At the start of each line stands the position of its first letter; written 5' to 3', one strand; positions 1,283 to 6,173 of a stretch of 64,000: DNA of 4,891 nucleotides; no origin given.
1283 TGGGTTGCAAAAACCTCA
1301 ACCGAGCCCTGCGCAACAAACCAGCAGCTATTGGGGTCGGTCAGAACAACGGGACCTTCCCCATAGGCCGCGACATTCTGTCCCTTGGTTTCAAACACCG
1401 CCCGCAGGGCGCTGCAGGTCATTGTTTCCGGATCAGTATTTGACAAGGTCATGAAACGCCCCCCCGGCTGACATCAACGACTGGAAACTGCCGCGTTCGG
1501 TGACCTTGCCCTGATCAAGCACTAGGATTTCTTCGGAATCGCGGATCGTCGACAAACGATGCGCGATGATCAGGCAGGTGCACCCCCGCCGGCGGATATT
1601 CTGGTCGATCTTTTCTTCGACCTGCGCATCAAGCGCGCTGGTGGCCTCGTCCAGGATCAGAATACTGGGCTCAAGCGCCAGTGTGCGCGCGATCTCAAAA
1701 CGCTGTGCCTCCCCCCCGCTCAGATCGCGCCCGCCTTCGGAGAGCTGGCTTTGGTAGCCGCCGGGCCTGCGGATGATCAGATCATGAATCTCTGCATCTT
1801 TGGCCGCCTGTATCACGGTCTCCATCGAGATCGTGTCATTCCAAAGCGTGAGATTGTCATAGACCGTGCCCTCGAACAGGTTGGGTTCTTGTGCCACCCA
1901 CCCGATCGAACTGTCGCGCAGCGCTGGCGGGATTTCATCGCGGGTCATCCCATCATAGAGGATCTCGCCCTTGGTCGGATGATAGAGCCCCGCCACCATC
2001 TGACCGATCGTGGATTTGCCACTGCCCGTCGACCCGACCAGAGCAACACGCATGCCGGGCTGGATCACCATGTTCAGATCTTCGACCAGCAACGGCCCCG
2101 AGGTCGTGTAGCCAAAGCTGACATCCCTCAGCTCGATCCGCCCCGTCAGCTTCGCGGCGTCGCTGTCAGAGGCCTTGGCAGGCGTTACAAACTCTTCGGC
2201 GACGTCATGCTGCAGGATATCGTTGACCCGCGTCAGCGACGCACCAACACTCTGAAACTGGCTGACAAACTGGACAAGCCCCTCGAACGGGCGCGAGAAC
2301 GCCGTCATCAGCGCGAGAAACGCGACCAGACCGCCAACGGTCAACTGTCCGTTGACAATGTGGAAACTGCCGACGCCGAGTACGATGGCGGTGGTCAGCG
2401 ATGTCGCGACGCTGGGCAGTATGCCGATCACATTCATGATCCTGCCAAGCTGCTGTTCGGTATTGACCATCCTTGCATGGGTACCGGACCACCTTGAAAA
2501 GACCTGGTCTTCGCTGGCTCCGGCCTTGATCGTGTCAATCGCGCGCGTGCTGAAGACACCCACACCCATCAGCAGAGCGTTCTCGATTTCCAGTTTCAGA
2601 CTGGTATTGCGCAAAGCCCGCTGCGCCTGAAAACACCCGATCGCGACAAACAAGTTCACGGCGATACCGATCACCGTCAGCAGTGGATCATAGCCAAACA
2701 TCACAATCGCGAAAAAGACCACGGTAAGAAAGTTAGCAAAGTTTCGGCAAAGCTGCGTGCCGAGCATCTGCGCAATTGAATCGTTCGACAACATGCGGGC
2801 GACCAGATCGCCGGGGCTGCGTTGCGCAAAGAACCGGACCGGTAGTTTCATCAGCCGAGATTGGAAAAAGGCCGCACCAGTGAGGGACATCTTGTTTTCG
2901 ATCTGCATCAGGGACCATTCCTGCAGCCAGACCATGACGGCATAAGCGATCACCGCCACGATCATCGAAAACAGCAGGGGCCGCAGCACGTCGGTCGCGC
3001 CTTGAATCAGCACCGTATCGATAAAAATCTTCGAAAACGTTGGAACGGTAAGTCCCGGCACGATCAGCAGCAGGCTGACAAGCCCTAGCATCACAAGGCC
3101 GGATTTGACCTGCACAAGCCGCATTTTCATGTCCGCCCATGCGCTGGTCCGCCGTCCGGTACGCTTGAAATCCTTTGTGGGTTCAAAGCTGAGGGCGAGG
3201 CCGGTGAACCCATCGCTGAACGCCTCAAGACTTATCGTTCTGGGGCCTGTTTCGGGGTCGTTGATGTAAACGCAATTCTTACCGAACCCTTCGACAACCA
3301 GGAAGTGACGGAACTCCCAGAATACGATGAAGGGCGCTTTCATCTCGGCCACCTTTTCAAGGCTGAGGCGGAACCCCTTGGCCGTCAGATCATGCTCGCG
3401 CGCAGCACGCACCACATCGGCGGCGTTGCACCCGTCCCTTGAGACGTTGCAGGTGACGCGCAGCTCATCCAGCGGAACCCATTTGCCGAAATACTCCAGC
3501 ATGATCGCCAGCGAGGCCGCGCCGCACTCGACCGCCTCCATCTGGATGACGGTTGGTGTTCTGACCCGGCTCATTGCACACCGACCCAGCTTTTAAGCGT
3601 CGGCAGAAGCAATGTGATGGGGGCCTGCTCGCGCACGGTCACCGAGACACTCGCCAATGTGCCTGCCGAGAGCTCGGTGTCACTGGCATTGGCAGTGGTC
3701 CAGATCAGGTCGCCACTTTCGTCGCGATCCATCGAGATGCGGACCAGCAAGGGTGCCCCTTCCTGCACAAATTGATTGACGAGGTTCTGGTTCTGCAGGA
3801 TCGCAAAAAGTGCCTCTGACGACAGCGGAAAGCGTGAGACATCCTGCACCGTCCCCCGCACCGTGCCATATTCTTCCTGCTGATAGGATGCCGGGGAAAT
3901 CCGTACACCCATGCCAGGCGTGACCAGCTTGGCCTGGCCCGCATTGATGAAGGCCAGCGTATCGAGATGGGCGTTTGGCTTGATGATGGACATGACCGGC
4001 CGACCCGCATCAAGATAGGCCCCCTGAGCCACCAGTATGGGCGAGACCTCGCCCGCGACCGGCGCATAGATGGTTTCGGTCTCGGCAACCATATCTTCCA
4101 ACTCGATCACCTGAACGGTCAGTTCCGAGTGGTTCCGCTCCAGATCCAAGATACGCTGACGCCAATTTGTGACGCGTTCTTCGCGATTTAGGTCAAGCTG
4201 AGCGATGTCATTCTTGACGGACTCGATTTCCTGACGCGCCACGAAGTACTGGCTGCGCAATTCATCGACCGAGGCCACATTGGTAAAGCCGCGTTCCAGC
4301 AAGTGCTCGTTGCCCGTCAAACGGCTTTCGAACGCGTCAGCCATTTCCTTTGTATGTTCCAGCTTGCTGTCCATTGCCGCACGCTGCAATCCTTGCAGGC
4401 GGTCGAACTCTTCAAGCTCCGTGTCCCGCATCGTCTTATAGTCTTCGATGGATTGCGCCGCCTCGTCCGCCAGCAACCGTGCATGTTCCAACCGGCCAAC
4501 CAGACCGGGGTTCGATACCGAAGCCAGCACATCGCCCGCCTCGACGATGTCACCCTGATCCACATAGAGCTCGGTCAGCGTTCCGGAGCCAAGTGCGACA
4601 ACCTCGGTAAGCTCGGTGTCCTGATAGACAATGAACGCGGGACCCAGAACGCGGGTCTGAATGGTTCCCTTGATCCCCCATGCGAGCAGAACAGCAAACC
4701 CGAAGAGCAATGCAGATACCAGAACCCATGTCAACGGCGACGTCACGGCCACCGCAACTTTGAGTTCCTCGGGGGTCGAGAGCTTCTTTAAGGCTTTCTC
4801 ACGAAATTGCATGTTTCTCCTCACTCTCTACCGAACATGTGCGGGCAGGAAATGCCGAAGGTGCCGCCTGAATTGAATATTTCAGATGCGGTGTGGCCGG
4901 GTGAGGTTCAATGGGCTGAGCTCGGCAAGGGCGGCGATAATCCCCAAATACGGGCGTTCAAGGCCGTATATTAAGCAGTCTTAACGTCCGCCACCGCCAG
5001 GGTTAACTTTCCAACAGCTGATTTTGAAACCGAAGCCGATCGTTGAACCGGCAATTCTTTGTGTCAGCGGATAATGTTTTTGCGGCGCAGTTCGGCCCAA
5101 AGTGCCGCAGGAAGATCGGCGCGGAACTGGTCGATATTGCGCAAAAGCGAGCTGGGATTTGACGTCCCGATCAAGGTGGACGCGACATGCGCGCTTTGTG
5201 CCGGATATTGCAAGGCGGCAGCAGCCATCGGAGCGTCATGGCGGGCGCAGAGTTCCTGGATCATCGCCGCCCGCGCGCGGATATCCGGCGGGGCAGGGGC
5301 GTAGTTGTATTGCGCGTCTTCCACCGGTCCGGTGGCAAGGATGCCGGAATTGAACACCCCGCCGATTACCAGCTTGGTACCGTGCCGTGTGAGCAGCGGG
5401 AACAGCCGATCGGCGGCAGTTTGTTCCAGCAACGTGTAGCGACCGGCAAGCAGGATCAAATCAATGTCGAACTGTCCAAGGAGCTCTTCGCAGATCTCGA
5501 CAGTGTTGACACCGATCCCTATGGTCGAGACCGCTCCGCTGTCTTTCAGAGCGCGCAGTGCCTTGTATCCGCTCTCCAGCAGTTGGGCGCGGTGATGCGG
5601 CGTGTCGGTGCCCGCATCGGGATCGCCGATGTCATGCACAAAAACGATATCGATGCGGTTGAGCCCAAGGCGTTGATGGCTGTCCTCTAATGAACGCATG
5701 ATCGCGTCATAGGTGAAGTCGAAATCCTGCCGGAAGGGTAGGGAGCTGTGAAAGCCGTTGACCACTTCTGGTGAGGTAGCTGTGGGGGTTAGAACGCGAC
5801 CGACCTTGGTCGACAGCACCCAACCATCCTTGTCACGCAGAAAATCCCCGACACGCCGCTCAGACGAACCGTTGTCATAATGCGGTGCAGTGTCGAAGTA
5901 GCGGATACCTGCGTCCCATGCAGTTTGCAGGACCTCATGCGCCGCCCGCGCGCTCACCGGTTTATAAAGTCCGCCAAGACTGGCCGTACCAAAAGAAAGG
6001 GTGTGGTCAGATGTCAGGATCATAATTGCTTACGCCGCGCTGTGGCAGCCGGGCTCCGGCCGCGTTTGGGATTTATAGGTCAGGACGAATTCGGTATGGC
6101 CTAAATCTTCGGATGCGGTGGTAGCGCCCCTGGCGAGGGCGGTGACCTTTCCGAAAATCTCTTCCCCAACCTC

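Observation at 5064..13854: Probable L-galactose/L-galactonate pathway variant with a split dehydratase and non-canonical downstream steps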

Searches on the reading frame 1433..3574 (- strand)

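Call 5: search_protein_families(library=pfam, proteins=[window:1433-3574:-])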
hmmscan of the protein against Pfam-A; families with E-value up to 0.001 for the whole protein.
window:1433-3574:- (713 aa): 4 families
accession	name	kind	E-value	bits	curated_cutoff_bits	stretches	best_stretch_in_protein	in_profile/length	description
PF03412.21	Peptidase_C39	-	3.6e-31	108.2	22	1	6-134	2-132/133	Peptidase C39 family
PF00005.33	ABC_tran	-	3.5e-28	99.3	25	1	498-646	2-137/137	ABC transporter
PF00664.28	ABC_membrane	-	3.5e-22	79.8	28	1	161-430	2-274/274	ABC transporter transmembrane region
PF02463.25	SMC_N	-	0.00021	21.2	40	0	617-685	136-210/220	RecF/RecN/SMC N terminal domain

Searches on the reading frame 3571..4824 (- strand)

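Call 5: search_protein_families(library=pfam, proteins=[window:3571-4824:-])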
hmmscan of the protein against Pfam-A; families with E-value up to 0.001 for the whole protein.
window:3571-4824:- (417 aa): 4 families
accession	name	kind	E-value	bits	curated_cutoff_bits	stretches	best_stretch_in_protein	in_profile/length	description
PF13437.12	HlyD_3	-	1e-12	49.1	22.2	1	251-332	1-79/106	HlyD family secretion protein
PF16576.10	HlyD_D23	-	1.9e-10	40.8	30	1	193-319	63-177/214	Barrel-sandwich domain of CusB or HlyD membrane-fusion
PF13533.13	Biotin_lipoyl_2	-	8.9e-08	32.2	29.8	1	80-103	8-31/32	Biotin-lipoyl like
PF00364.28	Biotin_lipoyl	-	1.5e-07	31.5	22.1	0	73-102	43-72/73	Biotin-requiring enzyme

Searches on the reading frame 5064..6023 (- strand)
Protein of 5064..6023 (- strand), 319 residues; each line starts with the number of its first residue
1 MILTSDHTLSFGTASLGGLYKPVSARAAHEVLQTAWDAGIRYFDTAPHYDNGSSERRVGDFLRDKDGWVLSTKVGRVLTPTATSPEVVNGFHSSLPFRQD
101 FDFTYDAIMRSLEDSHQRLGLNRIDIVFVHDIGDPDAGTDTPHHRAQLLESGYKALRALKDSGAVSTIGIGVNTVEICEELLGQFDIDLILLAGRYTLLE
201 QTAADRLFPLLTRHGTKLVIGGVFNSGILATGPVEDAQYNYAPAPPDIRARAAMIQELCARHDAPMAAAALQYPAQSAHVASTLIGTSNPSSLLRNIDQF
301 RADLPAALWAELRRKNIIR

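Call 3: search_protein_families(library=pfam, proteins=[window:5064-6023:-])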
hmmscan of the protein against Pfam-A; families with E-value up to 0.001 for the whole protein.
window:5064-6023:- (319 aa): 1 family
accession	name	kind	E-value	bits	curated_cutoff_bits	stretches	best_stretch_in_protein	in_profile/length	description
PF00248.27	Aldo_ket_red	-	7.1e-44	150.5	24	1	9-315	2-289/291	Aldo/keto reductase family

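Call 4: search_protein_families(library=ncbifam, proteins=[window:5064-6023:-])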
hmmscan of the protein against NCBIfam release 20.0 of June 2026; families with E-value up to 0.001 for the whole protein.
window:5064-6023:- (319 aa): 5 families
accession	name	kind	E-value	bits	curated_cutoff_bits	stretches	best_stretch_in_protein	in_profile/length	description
NF049922.1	MethglyxlRedYdjG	equivalog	1.8e-14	53.5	550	1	25-301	35-306/326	NADH-dependent methylglyoxal reductase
NF007388.0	PRK09912.1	subfamily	4.5e-09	35.6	448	1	28-202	45-202/346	L-glyceraldehyde 3-phosphate reductase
TIGR01293.1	Kv_beta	subfamily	1.9e-08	33.7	365.4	1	22-136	27-127/319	voltage-dependent potassium channel subunit beta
NF007695.0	PRK10376.1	subfamily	5e-05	22.5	280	1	9-199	20-191/290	oxidoreductase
NF007912.0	PRK10625.1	equivalog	0.00035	20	415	0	253-312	275-334/346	NADP(H)-dependent aldo-keto reductase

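Call 10: search_solved_structures(query=window:5064-6023:-, max_evalue=1e-10)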
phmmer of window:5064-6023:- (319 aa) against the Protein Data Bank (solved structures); distinct sequences matched with E-value up to 1e-10: 6.
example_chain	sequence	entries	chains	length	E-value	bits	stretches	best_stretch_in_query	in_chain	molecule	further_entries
7ezi_A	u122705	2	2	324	8.9e-21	77.8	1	97-297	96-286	L-galactose dehydrogenase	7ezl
8scc_A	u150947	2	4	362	1.5e-19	73.9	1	97-297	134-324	L-galactose dehydrogenase | L-galactose dehydrogenase isoform X1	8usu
9w6y_A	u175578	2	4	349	1.8e-19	73.6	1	8-312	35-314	L-galactose dehydrogenase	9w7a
7smi_A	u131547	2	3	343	5e-19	72.1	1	98-297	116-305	L-galactose dehydrogenase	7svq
7lh6_B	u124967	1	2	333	3.5e-16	62.8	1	8-304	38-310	L-galactose dehydrogenase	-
1ynp_A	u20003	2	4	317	3.8e-11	46.2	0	150-302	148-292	oxidoreductase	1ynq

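Call 105: search_solved_structures(query=window:5064-6023:-, max_evalue=1e-15, show_alignments=3)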
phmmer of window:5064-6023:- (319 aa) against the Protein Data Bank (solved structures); distinct sequences matched with E-value up to 1e-15: 5.
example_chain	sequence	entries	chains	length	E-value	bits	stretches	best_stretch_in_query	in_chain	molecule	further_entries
7ezi_A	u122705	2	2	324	8.9e-21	77.8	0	97-297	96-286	L-galactose dehydrogenase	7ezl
8scc_A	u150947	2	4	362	1.5e-19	73.9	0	97-297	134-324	L-galactose dehydrogenase | L-galactose dehydrogenase isoform X1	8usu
9w6y_A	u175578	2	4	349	1.8e-19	73.6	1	8-312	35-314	L-galactose dehydrogenase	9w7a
7smi_A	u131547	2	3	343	5e-19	72.1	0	98-297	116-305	L-galactose dehydrogenase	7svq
7lh6_B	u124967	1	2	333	3.5e-16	62.8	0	8-304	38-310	L-galactose dehydrogenase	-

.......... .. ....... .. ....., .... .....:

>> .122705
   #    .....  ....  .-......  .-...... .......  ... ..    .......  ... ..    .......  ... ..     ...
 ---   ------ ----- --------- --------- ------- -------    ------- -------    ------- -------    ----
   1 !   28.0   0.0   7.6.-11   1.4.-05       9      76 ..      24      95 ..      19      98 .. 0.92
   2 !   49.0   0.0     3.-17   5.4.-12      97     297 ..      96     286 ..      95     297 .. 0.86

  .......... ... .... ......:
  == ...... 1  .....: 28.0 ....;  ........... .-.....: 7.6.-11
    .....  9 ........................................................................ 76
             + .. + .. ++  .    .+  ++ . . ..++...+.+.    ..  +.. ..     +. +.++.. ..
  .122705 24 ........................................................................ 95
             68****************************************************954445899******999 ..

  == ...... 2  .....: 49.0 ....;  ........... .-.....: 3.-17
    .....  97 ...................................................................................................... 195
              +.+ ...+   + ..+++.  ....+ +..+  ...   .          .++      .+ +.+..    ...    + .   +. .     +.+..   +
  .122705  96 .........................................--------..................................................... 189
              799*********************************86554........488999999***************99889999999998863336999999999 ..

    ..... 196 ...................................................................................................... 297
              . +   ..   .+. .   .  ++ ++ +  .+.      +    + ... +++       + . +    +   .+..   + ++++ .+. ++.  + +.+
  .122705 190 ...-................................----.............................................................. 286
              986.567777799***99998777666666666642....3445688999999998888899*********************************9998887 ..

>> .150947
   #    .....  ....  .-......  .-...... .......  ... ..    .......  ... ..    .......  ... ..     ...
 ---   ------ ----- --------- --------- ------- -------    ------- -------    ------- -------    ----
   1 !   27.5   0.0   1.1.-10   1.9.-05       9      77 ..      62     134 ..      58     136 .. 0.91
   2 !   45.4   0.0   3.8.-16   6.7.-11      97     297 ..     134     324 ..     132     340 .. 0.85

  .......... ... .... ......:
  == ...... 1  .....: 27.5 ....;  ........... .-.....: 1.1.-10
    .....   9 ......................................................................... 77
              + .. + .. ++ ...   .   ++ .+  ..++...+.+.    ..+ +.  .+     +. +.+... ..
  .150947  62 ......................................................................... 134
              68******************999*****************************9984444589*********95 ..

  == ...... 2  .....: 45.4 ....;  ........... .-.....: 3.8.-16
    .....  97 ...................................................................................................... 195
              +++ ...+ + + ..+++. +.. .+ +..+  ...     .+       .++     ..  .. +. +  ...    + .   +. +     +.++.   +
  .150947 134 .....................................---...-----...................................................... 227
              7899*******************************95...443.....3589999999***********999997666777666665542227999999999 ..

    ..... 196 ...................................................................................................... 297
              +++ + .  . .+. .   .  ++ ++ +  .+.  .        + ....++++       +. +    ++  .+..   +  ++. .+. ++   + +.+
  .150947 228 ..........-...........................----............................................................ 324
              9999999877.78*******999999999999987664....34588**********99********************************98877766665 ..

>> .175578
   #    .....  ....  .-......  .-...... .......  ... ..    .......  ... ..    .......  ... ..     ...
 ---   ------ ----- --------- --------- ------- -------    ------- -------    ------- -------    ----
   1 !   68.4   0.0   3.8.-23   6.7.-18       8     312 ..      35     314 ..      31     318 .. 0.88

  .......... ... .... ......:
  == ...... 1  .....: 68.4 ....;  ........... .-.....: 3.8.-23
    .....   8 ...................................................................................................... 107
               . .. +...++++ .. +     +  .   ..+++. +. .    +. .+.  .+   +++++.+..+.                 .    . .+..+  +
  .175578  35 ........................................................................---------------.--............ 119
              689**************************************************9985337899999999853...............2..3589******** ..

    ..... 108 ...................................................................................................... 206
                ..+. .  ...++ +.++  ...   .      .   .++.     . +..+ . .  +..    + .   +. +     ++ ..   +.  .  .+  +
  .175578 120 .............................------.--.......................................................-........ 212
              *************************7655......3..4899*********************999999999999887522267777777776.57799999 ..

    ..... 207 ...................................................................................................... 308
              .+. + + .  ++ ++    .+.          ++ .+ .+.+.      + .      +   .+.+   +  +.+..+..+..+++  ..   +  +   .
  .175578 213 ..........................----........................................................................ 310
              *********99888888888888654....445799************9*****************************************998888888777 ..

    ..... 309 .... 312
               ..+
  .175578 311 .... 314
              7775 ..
